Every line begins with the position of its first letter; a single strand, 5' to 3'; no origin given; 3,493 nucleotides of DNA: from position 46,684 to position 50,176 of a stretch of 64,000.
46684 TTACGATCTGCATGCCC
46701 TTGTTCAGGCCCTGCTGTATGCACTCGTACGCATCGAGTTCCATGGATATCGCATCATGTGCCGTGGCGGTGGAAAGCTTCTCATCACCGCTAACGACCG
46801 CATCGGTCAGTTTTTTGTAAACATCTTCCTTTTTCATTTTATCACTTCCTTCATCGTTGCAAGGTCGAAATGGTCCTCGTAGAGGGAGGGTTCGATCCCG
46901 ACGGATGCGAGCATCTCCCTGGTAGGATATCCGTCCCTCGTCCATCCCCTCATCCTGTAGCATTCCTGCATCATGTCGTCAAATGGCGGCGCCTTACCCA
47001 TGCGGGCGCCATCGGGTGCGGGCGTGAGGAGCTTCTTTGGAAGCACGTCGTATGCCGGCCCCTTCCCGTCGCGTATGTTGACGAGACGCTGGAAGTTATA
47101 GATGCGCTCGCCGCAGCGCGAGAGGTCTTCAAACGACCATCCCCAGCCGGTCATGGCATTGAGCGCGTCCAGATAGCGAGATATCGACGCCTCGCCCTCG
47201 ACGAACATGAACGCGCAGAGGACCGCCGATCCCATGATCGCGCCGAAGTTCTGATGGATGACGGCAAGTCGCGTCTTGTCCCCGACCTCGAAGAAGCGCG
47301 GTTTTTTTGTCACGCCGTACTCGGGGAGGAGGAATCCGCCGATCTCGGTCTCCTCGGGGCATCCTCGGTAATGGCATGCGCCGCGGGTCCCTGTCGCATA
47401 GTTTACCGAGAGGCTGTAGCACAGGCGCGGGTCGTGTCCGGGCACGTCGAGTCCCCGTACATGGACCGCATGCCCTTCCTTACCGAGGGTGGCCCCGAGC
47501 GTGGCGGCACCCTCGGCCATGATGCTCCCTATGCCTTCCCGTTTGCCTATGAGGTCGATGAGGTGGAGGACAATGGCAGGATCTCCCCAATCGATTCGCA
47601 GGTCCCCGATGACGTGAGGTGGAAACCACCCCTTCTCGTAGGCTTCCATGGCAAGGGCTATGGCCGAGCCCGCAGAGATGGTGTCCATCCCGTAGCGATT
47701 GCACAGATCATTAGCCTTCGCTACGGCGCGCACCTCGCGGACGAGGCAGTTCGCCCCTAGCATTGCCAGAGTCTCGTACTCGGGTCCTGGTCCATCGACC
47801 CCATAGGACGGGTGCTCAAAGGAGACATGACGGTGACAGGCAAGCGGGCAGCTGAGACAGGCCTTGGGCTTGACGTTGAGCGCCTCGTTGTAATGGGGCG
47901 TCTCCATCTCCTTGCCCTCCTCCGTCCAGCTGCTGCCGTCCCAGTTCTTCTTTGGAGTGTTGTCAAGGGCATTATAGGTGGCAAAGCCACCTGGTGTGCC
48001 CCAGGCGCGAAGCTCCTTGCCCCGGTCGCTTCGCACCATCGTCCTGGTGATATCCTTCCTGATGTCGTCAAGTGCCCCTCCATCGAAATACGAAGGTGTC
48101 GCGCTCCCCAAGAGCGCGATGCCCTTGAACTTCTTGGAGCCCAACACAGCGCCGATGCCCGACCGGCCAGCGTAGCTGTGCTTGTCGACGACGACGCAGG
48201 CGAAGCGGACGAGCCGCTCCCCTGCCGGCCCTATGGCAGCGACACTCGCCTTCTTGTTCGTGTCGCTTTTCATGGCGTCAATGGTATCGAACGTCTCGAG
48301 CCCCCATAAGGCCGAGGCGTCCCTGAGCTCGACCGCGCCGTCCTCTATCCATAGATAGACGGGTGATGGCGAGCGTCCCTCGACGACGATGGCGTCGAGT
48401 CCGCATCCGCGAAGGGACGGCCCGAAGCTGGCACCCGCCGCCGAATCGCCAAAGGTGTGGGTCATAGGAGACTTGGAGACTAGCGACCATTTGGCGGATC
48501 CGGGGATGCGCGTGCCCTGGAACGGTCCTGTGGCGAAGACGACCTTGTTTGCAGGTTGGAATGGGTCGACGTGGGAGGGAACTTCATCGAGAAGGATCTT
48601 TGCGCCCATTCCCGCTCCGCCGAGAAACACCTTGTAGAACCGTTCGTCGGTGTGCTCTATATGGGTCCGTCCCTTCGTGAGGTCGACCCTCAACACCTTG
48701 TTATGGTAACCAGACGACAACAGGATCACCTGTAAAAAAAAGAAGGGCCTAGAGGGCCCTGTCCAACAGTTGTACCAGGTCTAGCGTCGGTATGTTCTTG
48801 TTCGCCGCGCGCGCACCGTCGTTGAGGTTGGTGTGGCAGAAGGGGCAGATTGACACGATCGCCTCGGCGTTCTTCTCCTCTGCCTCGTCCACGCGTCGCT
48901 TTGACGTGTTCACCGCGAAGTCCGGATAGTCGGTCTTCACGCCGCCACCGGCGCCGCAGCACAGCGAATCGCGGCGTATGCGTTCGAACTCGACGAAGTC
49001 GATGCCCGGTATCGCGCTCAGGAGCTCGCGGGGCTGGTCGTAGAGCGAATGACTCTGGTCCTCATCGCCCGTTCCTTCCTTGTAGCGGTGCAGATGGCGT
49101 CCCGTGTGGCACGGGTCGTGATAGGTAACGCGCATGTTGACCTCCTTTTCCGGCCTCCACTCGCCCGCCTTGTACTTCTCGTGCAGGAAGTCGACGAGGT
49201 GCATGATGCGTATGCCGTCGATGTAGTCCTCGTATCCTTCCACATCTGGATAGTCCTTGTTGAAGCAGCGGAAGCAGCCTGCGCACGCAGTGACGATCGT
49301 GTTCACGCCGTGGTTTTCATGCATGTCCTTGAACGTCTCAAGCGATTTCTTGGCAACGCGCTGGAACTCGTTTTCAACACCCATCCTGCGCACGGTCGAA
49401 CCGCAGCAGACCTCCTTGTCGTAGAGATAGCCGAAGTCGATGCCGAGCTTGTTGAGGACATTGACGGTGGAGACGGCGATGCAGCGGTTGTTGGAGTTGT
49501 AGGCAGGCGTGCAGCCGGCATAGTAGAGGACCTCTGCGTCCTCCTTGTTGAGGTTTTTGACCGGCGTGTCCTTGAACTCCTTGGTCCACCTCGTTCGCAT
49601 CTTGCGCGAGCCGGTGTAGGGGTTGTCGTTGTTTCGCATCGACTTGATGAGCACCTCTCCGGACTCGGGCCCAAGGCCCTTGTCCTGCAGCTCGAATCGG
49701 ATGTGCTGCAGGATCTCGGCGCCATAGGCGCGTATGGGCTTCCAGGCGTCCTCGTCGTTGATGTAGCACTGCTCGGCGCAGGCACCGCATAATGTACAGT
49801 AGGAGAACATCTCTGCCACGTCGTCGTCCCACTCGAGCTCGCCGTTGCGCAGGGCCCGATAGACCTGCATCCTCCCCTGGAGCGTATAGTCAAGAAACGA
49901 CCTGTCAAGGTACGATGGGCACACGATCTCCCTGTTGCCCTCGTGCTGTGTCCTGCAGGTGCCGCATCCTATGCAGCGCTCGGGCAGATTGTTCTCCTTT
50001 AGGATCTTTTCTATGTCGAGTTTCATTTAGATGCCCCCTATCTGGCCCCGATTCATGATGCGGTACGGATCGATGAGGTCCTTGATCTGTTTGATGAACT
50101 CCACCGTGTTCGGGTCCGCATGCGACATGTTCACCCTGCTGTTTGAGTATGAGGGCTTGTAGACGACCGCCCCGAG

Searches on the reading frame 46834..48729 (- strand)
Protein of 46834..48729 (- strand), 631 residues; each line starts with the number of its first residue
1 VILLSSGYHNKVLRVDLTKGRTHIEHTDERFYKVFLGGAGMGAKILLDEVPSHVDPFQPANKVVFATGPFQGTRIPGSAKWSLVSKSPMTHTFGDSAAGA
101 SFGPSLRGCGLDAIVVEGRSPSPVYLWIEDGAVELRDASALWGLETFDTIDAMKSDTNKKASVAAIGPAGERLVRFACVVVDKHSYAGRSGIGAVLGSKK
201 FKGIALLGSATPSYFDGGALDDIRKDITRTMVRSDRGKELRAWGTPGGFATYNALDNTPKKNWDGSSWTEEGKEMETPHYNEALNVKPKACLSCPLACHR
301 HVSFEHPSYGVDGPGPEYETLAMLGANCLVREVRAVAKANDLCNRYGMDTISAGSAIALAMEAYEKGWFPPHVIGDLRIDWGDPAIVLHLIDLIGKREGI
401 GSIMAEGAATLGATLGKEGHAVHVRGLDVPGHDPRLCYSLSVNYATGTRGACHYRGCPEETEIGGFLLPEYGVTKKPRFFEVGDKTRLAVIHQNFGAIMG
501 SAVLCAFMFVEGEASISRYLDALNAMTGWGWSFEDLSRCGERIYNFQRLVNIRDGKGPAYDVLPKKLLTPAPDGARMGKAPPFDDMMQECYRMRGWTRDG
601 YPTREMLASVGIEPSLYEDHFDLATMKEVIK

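Call 5: search_protein_families(library=pfam, proteins=[window:46834-48729:-], max_evalue=0.001)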
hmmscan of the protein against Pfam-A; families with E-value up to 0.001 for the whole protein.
window:46834-48729:- (631 aa): 2 families
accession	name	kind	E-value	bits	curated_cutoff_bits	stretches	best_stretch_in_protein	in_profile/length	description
PF01314.23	AFOR_C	-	2.3e-111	373.1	27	1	224-612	3-385/385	Aldehyde ferredoxin oxidoreductase, domains 2 & 3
PF02730.20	AFOR_N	-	2.9e-74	249.6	29.8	1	10-208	1-198/199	Aldehyde ferredoxin oxidoreductase, N-terminal domain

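Call 6: search_protein_families(library=ncbifam, proteins=[window:46834-48729:-], max_evalue=0.001)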
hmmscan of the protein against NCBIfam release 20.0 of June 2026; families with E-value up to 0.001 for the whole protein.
window:46834-48729:- (631 aa): 2 families
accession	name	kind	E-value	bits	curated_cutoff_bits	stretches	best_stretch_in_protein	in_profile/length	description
NF007354.0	PRK09849.1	equivalog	1.3e-60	205.8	868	1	5-210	5-208/703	aldehyde ferredoxin oxidoreductase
NF040818.1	GAPOR_Arch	equivalog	6.5e-10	37.9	1300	1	12-132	5-122/654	glyceraldehyde-3-phosphate:ferredoxin oxidoreductase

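Call 17: search_solved_structures(query=window:46834-48729:-, max_evalue=0.001)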
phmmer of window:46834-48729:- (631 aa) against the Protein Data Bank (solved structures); distinct sequences matched with E-value up to 0.001: 9.
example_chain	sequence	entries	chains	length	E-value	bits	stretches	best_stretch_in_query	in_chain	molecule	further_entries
9mqx_D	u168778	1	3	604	1.5e-117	396.7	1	7-612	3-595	Aldehyde:ferredoxin oxidoreductase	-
1aor_A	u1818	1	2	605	1.8e-113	383.2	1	10-613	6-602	ALDEHYDE FERREDOXIN OXIDOREDUCTASE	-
9g7j_A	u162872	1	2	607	3.2e-105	355.9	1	7-614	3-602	Aldehyde ferredoxin oxidoreductase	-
8c0z_A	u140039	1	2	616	2.8e-89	303.2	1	7-612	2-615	Aldehyde:ferredoxin oxidoreductase,tungsten-containing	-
9q1t_A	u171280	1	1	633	1.3e-82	281.2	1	6-613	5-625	Tungsten-dependent aldehyde oxidoreductase WOR83 from Haloferax volcanii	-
1b25_A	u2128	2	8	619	3.9e-82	279.6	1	7-612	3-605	PROTEIN (FORMALDEHYDE FERREDOXIN OXIDOREDUCTASE) | FORMALDEHYDE FERREDOXIN OXIDOREDUCTASE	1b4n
6x6u_A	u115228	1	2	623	2.8e-61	210.7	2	7-454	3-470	Formaldehyde:ferredoxin oxidoreductase wor5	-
6x1o_A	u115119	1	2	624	2.8e-61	210.7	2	7-454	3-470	Formaldehyde:ferredoxin oxidoreductase wor5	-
4z3w_A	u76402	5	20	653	1.5e-50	175.3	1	11-416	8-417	Benzoyl-CoA reductase, putative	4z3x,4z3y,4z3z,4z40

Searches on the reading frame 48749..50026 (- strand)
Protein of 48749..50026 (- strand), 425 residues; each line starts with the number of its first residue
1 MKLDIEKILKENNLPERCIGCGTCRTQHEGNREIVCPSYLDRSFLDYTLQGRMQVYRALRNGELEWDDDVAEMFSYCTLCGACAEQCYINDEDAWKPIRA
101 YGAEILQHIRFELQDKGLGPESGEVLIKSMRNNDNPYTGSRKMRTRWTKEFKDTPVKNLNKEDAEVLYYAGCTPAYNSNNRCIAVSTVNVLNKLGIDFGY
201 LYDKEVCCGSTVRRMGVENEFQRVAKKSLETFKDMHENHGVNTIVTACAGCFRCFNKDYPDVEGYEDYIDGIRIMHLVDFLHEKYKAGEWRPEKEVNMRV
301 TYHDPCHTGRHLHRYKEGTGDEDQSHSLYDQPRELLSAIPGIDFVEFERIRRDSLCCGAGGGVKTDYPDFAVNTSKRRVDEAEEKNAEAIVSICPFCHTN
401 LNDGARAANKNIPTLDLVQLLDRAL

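Call 5: search_protein_families(library=pfam, proteins=[window:48749-50026:-], max_evalue=0.001)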
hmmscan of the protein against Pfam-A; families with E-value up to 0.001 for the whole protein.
window:48749-50026:- (425 aa): 4 families
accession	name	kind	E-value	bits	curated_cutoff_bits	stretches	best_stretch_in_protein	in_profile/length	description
PF02754.22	CCG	-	2.6e-34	117.6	20.6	2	300-401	1-84/85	Cysteine-rich domain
PF13183.11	Fer4_8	-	1.8e-09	38.4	27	1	16-87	3-64/68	4Fe-4S dicluster domain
PF13534.11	Fer4_17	-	3.9e-05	24.5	22.2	1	17-87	1-56/61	4Fe-4S dicluster domain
PF13237.11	Fer4_10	-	0.00022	21.5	25.5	0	14-87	5-52/53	4Fe-4S dicluster domain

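Call 6: search_protein_families(library=ncbifam, proteins=[window:48749-50026:-], max_evalue=0.001)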
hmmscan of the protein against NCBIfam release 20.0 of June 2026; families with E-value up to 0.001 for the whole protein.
window:48749-50026:- (425 aa): 11 families
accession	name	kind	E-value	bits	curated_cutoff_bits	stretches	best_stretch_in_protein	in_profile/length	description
NF004898.0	PRK06259.1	equivalog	6.9e-51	173.4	385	1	17-424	135-487/488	fumarate reductase (CoM/CoB) subunit TfrB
NF045670.1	quin_L_LdhH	equivalog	1.4e-32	112.8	800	1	143-421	451-705/706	L-lactate dehydrogenase (quinone) large subunit LdhH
NF008369.0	PRK11168.1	equivalog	2e-26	92.9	278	1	128-407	135-386/401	anaerobic glycerol-3-phosphate dehydrogenase subunit C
TIGR03379.1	glycerol3P_GlpC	equivalog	2.7e-20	72.5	279.9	1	157-407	155-383/397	anaerobic glycerol-3-phosphate dehydrogenase subunit GlpC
TIGR03288.1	CoB_CoM_SS_B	equivalog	6.6e-17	61.7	345.15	1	267-421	111-263/290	CoB--CoM heterodisulfide reductase subunit B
NF045663.1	diclust_near_Sec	equivalog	5.3e-15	54.6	530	1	46-404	326-621/759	pyridine nucleotide-disulfide oxidoreductase/dicluster-binding protein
NF045724.1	ferredox_TmcB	equivalog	3.7e-14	52.1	735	1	16-405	41-408/430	electron transfer complex ferredoxin TmcB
NF008434.0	PRK11274.1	equivalog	1.9e-13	50.1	333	1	157-409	161-396/409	glycolate oxidase subunit GlcF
NF045711.1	sulf_resp_HmcF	equivalog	6.1e-11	41.8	750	1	230-403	265-427/457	sulfate respiration complex iron-sulfur protein HmcF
NF041780.1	hetero_SS_HdrB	equivalog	1.9e-09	37.3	450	1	273-403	131-253/304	ferredoxin:CoB-CoM heterodisulfide reductase subunit HdrB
NF045796.1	DsrK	equivalog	5.2e-08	31.9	400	1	46-402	89-417/453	sulfate reduction electron transfer complex DsrMKJOP subunit DsrK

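Call 74: search_solved_structures(query=window:48749-50026:-, max_evalue=0.001)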
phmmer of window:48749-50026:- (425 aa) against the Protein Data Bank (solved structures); distinct sequences matched with E-value up to 0.001: 6.
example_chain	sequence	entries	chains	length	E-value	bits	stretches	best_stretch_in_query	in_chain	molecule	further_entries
9ojn_A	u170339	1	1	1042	1.2e-33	119.9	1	72-421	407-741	Iron-sulfur-binding reductase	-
8rvv_B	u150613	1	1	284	3.1e-13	52.6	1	165-423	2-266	H(2):CoB-CoM heterodisulfide,ferredoxin reductase subunit B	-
8rvu_b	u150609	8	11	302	4.1e-13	52.3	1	165-423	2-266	H(2):CoB-CoM heterodisulfide,ferredoxin reductase subunit B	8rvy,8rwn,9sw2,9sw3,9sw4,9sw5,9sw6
9sfi_C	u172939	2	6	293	8e-10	41.4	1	267-421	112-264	H(2)/formate:CoB-CoM heterodisulfide,ferredoxin reductase subunit B2 | Heterodisulfide reductase subunit B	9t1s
5odc_B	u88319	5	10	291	1e-08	37.8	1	266-422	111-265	Heterodisulfide reductase, subunit B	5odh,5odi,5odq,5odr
7bkb_B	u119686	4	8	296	1.4e-06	30.7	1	273-405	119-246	CoB--CoM heterodisulfide reductase subunit B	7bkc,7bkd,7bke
